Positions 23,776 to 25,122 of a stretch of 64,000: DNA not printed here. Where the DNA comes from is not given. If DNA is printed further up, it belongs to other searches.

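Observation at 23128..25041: Low-GC two-gene islet (DUF3892-like protein + HNH-type nuclease with an unknown 270-aa domain) between pepP and ligA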

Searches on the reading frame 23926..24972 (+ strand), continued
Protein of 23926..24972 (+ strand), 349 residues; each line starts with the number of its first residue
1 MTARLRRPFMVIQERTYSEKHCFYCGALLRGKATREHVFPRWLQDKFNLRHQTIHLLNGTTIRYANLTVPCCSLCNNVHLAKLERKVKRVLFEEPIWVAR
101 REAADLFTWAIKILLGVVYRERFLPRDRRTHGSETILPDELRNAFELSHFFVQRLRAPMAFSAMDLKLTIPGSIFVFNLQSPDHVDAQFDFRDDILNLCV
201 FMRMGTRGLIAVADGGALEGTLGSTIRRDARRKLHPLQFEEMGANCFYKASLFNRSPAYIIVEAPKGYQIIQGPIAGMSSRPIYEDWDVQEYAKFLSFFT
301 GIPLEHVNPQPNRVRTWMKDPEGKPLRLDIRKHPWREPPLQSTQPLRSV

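Call 40: find_related_loci(query=A1, collection=metagenome_contigs, flank=6000)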
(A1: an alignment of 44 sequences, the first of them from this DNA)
Query A1 (349 aa) in metagenome_contigs; peptide patterns used: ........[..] (x = any residue, [..] = any of these).
314 stretches matched a pattern; 260 encode a relative of the query (tblastn E <= 1e-3); the best 80 are kept; 80 distinct loci.
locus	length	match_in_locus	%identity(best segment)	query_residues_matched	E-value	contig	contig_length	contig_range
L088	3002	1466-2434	54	8-331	1e-122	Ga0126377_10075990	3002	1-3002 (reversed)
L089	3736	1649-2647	49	11-343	5e-115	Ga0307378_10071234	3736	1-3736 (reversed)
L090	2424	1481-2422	54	4-317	6e-116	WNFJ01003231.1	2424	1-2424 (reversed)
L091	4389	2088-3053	51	9-330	3e-111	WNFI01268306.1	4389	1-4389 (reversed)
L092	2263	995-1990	49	1-330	1e-115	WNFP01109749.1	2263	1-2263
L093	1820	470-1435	50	9-330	2e-115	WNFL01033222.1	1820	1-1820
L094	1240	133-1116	50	6-334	2e-116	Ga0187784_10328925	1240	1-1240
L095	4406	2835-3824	49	4-328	2e-103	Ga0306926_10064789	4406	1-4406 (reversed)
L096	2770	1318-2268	49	31-346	8e-103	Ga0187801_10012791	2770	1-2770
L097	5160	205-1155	49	31-346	7e-100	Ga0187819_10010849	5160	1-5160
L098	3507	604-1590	41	9-338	2e-84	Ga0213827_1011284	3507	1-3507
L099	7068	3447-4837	43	16-335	2e-82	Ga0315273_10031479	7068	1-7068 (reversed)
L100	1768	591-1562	41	9-335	5e-85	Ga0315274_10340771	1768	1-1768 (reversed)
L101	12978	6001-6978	41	7-335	7e-80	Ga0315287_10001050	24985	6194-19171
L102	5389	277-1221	43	18-335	4e-78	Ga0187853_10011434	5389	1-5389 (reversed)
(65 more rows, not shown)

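Call 45: search_protein_families(library=pfam, alignment_id=A2, max_evalue=0.00001)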
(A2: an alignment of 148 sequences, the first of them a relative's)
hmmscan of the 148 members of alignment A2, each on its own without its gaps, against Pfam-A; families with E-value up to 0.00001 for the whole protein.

A. member 1, L003:6091-6672:- (194 aa): 0 families

B. families by the number of members that match (of 148 scanned): 109 families (the first 25 are shown)
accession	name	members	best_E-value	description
PF00589.27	Phage_integrase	3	7.2e-12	Phage integrase family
PF00239.26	Resolvase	2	1.6e-23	Resolvase, N terminal domain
PF01555.25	N6_N4_Mtase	2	1.5e-12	DNA methylase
PF01381.28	HTH_3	2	5.4e-10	Helix-turn-helix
PF01844.29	HNH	2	4.9e-09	HNH endonuclease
PF00342.24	PGI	1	1.4e-213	Phosphoglucose isomerase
PF00232.24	Glyco_hydro_1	1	3.3e-143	Glycosyl hydrolase family 1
PF00113.28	Enolase_C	1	4.2e-129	Enolase, C-terminal TIM barrel domain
PF06202.20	GDE_C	1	6.5e-122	Amylo-alpha-1,6-glucosidase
PF00749.27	tRNA-synt_1c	1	6.8e-117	tRNA synthetases class I (E and Q), catalytic domain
PF00920.27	ILVD_EDD_N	1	4.5e-109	Dihydroxy-acid/6-phosphogluconate dehydratase N-terminal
PF01432.26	Peptidase_M3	1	2.7e-102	Peptidase family M3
PF00152.25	tRNA-synt_2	1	6.1e-90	tRNA synthetases class II (D, K and N)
PF00580.27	UvrD-helicase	1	3.7e-87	UvrD/REP helicase N-terminal domain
PF13361.12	UvrD_C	1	1.1e-68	UvrD-like helicase C-terminal domain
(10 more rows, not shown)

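Call 46: search_protein_families(library=padloc, alignment_id=A2, max_evalue=0.00001)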
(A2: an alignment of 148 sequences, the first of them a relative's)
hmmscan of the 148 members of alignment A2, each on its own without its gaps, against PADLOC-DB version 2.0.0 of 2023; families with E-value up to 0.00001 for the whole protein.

A. member 1, L003:6091-6672:- (194 aa): 0 families

B. families by the number of members that match (of 148 scanned): 101 families (the first 25 are shown)
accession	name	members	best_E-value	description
PDLC03371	MTase_II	2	5.3e-22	Type II methyltransferase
PDLC03947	RmrA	2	1.5e-12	-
PDLC03952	RmrA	2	7.6e-11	-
PDLC03299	MTase_II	2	5.8e-10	Type II methyltransferase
PDLC03320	MTase_II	2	1.2e-09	Type II methyltransferase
PDLC03387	MTase_II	2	3.7e-09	Type II methyltransferase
PDLC03954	RmrA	2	4.8e-09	-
PDLC03949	RmrA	2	7.5e-07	-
PDLC05032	PDC-S50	1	8.4e-142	-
PDLC03802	RTasHel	1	4.8e-116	DRT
PDLC03229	MTase_II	1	6.9e-109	Type II methyltransferase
PDLC00114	GajB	1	1.6e-103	UrvD helicase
PDLC00132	GajB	1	1.8e-96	UrvD helicase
PDLC04994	PDC-S31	1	7e-87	-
PDLC00117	GajB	1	3.8e-78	UrvD helicase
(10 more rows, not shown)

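Call 47: search_solved_structures(query=A1, max_evalue=10, show_alignments=2)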
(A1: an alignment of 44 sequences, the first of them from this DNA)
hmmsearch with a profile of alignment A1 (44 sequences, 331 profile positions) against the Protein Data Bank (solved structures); distinct sequences matched with E-value up to 10: 1.
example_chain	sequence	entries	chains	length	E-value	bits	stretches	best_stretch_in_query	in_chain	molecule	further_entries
4h9d_A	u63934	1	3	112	0.082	15.3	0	66-76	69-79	HNH endonuclease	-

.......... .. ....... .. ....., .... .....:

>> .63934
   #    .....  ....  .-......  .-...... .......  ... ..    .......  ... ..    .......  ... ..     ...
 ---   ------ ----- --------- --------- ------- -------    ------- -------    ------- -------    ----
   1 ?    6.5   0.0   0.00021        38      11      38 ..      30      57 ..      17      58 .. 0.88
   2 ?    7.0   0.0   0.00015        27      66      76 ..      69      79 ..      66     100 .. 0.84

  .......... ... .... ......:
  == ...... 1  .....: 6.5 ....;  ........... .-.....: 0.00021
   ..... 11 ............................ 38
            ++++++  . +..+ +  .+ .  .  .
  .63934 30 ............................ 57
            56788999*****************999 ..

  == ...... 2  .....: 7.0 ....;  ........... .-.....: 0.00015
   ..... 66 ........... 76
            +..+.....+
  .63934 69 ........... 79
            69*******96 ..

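Call 49: search_protein_families(library=pfam, proteins=[L036:2239-3459:+, L036:3673-4674:+, L036:5246-6709:+, L036:6794-7150:+, L036:7495-8655:+, L036:8559-9098:+, L006:9216-9536:+, L006:10046-10444:-], max_evalue=0.001)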
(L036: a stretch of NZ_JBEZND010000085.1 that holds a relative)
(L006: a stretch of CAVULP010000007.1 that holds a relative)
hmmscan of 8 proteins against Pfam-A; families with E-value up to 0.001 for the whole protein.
L036:2239-3459:+ (407 aa): 1 family
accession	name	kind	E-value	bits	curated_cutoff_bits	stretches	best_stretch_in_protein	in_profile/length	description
PF12686.12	DUF3800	-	2.7e-05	25.3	21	1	49-355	4-145/149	Protein of unknown function (DUF3800)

L036:3673-4674:+ (334 aa): 0 families

L036:5246-6709:+ (488 aa): 0 families

L036:6794-7150:+ (119 aa): 1 family
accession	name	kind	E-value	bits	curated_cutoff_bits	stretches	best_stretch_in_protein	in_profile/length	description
PF13031.12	DUF3892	-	2.7e-17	63.4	22.3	1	29-117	1-71/71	Protein of unknown function (DUF3892)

L036:7495-8655:+ (387 aa): 2 families
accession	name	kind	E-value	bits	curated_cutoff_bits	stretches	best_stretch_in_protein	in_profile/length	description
PF20590.3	DUF6791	-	6.7e-42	143.5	25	1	10-156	1-149/149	Domain of unknown function (DUF6791)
PF00899.27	ThiF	-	1.3e-11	44.5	28.1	1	169-295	17-143/238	ThiF family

L036:8559-9098:+ (180 aa): 1 family
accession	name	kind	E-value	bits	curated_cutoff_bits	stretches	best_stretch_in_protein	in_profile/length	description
PF20137.4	DUF6527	-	3.3e-25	88.2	23.6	1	64-122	2-63/63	Family of unknown function (DUF6527)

L006:9216-9536:+ (107 aa): 0 families

L006:10046-10444:- (132 aa): 0 families

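Call 56: search_dna_similar(query=window:23926-24972:+, collection=phages, mode=protein, max_evalue=0.001)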
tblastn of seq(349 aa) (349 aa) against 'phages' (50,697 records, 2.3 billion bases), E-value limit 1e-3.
No match.

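Call 57: search_dna_similar(query=window:23926-24972:+, collection=plasmids, mode=protein, max_evalue=0.001)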
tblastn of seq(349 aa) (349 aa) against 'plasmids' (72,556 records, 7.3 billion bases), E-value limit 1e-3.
Records with a match: 15; places in all: 17; records where one place covers at least 80% of the query: 10.
Best place of each record, by identity: <60% 15.
By first word of the organism name: Agrobacterium 4; Rhizobium 2; Streptomyces 2; Peribacillus 1; Lactiplantibacillus 1; Bacillus 1; Bradyrhizobium 1; Sphingobium 1; Acetobacter 1; Vibrio 1.
By predicted mobility (MOB-suite, as given by PLSDB): conjugative 10; non-mobilizable 5.
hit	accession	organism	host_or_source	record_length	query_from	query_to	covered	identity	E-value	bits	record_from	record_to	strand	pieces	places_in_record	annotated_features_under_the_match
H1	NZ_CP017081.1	Peribacillus muralis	cell culture,soil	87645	18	323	88%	31.7%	2e-41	161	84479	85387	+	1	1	hypothetical protein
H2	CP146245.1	Agrobacterium vitis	Vitis vinifera,cell culture,Grape gall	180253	11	300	83%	32.0%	4e-36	145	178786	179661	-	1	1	hypothetical protein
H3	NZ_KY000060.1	Agrobacterium radiobacter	-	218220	11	300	83%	32.0%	4e-36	145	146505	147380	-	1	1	hypothetical protein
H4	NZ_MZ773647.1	Agrobacterium fabrum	-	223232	11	300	83%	32.0%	4e-36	145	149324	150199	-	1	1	hypothetical protein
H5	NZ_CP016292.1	Rhizobium leguminosarum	Vavilovia formosa,cell culture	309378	11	300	83%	31.6%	4e-34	140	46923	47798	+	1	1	hypothetical protein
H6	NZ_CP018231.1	Rhizobium leguminosarum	Vavilovia formosa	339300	11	300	83%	31.6%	4e-34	140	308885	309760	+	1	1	hypothetical protein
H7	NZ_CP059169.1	Lactiplantibacillus plantarum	culture,Ogi (red sorghum)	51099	16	323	88%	29.7%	1e-30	130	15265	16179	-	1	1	hypothetical protein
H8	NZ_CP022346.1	Bacillus thuringiensis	soil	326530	4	324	92%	27.8%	2e-31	132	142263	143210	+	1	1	hypothetical protein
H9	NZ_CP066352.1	Bradyrhizobium japonicum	Glycine max,DNA isolated from pure ...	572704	11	299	83%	30.3%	1e-30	130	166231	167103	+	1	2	hypothetical protein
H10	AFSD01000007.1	Agrobacterium tumefaciens F2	soil near Harbin Institute of Technology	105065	17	312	85%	24.4%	9e-14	80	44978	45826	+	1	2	hypothetical protein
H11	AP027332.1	Sphingobium sp. TomTYG65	-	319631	20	212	55%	25.5%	1e-7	61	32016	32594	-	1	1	hypothetical protein (x2)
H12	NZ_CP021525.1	Acetobacter ascendens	cell culture,food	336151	21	218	57%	23.6%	9e-7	58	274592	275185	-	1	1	hypothetical protein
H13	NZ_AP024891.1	Vibrio pectenicida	-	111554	15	124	32%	30.6%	8e-5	52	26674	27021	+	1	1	hypothetical protein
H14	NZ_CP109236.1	Streptomyces albidoflavus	-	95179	22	118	28%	33.6%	2e-4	51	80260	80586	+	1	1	hypothetical protein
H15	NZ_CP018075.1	Streptomyces venezuelae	cultured microorganism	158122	22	115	27%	30.4%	3e-5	54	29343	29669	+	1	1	none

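Call 58: get_annotated_region(hit=H1, flank=5000)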
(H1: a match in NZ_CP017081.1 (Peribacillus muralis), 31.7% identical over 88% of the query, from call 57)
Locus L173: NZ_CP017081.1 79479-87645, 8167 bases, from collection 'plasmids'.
description: Peribacillus muralis strain G25-68 plasmid pG25-68, complete sequence
organism: Peribacillus muralis (NCBI taxid 264697)
taxonomy: Bacteria; Bacillota; Bacilli; Bacillales; Bacillaceae; Peribacillus; Peribacillus muralis
host: -; source: cell culture,soil; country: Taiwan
typing (MOB-suite, as given by PLSDB): non-mobilizable
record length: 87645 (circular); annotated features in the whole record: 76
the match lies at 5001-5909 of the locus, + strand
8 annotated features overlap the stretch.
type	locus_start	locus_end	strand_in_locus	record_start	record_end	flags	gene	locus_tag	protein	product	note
CDS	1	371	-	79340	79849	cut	-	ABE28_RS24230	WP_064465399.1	DinB family protein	-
CDS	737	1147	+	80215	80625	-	-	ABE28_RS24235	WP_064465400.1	hypothetical protein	-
CDS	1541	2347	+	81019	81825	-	-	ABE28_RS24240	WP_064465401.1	putative protein N(5)-glutamine methyltransferase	GO:0018364 - peptidyl-glutamine methylation [Evidence IEA]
CDS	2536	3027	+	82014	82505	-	-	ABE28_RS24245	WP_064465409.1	DUF6584 family protein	-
CDS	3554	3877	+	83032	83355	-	-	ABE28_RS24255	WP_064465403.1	hypothetical protein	-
CDS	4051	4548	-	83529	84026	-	-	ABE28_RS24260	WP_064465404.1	hypothetical protein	-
CDS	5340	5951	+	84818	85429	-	-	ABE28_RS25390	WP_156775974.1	hypothetical protein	-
CDS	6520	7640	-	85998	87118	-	-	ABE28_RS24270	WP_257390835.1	IS3 family transposase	-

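Call 59: get_annotated_region(hit=H2, flank=5000)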
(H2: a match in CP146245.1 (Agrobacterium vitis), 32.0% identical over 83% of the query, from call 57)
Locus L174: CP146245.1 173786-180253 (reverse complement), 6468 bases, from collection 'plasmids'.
description: Agrobacterium vitis strain CG957 plasmid pUnnamed3, complete sequence
organism: Agrobacterium vitis (NCBI taxid 373)
taxonomy: Bacteria; Pseudomonadota; Alphaproteobacteria; Hyphomicrobiales; Rhizobiaceae; Agrobacterium; Agrobacterium vitis
host: -; source: Vitis vinifera,cell culture,Grape gall; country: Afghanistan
typing (MOB-suite, as given by PLSDB): conjugative; replicon rep_cluster_490; relaxase MOBP,MOBQ; mating-pair formation MPF_T
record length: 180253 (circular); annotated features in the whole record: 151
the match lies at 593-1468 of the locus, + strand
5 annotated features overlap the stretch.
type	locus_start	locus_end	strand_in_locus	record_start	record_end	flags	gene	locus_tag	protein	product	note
CDS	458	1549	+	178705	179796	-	-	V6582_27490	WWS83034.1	hypothetical protein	-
CDS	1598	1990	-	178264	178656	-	-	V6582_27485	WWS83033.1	helix-turn-helix domain-containing protein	-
CDS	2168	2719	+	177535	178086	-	-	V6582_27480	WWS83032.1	PIN domain-containing protein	-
CDS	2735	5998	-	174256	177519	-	-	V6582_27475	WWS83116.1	error-prone DNA polymerase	-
CDS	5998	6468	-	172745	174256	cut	-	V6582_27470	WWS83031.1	DNA polymerase Y family protein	-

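Call 60: get_annotated_region(hit=H7, flank=5000)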
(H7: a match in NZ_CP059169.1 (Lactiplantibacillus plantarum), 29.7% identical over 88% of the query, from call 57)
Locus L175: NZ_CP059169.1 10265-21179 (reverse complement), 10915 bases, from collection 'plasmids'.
description: Lactiplantibacillus plantarum strain Lp900 plasmid pLp900-1, complete sequence
organism: Lactiplantibacillus plantarum (NCBI taxid 1590)
taxonomy: Bacteria; Bacillota; Bacilli; Lactobacillales; Lactobacillaceae; Lactiplantibacillus; Lactiplantibacillus plantarum
host: -; source: culture,Ogi (red sorghum); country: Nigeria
typing (MOB-suite, as given by PLSDB): conjugative; relaxase MOBQ; mating-pair formation MPF_T
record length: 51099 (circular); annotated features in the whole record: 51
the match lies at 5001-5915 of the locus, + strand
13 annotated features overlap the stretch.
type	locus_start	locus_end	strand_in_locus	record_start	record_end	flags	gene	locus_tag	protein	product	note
CDS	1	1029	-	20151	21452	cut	-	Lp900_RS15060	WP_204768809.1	Y-family DNA polymerase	-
CDS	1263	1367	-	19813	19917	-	-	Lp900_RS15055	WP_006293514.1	putative holin-like toxin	-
CDS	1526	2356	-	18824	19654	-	-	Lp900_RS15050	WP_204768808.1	hypothetical protein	-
CDS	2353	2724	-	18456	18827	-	-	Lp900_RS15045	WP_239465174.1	PadR family transcriptional regulator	-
CDS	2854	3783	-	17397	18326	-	-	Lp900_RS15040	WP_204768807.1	IS30 family transposase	-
CDS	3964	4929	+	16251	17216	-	-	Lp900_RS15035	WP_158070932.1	DUF3883 domain-containing protein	-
CDS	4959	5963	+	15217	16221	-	-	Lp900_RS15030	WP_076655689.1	hypothetical protein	-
CDS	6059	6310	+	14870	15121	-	-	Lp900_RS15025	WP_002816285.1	IS3 family transposase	-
CDS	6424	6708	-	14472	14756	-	-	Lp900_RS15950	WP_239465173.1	hypothetical protein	-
CDS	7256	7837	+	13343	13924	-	-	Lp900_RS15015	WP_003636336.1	recombinase family protein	GO:0006310 - DNA recombination [Evidence IEA]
CDS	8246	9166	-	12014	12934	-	-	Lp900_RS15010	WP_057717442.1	IS30-like element ISLsa1 family transposase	GO:0006313 - DNA transposition [Evidence IEA]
CDS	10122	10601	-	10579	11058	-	-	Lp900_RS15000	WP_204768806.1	DMT family transporter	-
CDS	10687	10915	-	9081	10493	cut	-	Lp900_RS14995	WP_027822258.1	sugar porter family MFS transporter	GO:0055085 - transmembrane transport [Evidence IEA]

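Call 61: get_annotated_region(hit=H8, flank=5000)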
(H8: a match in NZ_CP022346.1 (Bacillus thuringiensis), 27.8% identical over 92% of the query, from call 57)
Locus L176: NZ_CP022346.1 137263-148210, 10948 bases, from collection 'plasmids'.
description: Bacillus thuringiensis strain c25 plasmid unnamed1, complete sequence
organism: Bacillus thuringiensis (NCBI taxid 1428)
taxonomy: Bacteria; Bacillota; Bacilli; Bacillales; Bacillaceae; Bacillus; Bacillus thuringiensis
host: -; source: soil; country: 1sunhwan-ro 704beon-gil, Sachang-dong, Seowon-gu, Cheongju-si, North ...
typing (MOB-suite, as given by PLSDB): non-mobilizable; replicon rep_cluster_125; mating-pair formation MPF_T
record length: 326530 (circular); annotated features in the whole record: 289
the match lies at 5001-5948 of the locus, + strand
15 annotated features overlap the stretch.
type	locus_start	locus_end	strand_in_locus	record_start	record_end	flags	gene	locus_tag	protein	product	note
CDS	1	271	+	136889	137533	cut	-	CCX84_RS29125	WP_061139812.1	thermonuclease family protein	-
CDS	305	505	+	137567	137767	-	-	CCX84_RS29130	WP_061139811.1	hypothetical protein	-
CDS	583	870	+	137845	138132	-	-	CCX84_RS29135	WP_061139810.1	hypothetical protein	-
CDS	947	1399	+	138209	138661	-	-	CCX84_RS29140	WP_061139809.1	disulfide oxidoreductase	GO:0006457 - protein folding [Evidence IEA]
CDS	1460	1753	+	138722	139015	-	-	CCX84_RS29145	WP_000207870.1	metalloregulator ArsR/SmtB family transcription factor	GO:0006355 - regulation of DNA-templated transcription [Evidence IEA]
CDS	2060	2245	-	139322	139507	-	hfq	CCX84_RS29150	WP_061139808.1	RNA chaperone Hfq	GO:0006378 - mRNA polyadenylation [Evidence IEA]; GO:0016070 - RNA metabolic process [Evidence IEA]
CDS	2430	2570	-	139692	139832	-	-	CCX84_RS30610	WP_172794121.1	hypothetical protein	-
CDS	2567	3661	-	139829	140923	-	-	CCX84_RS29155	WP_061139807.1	Rap family tetratricopeptide repeat protein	-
CDS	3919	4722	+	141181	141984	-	-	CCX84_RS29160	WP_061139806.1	DUF5677 domain-containing protein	-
CDS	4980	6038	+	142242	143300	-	-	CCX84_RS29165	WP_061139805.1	hypothetical protein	-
CDS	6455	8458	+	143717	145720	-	-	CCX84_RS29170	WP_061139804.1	competence protein CoiA family protein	-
CDS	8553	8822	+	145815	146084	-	-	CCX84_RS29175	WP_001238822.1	hypothetical protein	-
CDS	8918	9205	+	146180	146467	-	-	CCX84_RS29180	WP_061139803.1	hypothetical protein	-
CDS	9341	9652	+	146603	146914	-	-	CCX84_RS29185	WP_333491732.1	hypothetical protein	-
CDS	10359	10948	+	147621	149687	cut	-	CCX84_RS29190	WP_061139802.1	AAA family ATPase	-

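Call 82: find_related_loci(query=A1, collection=viral_contigs, flank=6000)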
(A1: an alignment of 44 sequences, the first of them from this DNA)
Query A1 (349 aa) in viral_contigs; peptide patterns used: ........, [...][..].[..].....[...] (x = any residue, [..] = any of these).
195 stretches matched a pattern; 9 encode a relative of the query (tblastn E <= 1e-3); 9 distinct loci.
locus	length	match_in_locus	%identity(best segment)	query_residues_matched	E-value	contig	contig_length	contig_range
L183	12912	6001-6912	31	11-319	8e-43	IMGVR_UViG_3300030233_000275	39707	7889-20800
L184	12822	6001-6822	31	20-293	2e-36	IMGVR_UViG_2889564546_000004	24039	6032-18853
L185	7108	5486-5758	32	22-114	3e-11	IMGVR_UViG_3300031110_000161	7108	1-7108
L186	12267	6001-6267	31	22-112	6e-10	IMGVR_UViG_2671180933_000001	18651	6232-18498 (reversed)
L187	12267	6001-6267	31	22-112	8e-10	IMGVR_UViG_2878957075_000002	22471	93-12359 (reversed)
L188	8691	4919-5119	34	22-91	3e-8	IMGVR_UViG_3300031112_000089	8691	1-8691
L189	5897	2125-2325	34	22-91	3e-8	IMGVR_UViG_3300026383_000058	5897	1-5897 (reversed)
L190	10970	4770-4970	34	22-91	6e-8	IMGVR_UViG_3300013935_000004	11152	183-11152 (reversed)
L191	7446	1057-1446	25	12-122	3e-7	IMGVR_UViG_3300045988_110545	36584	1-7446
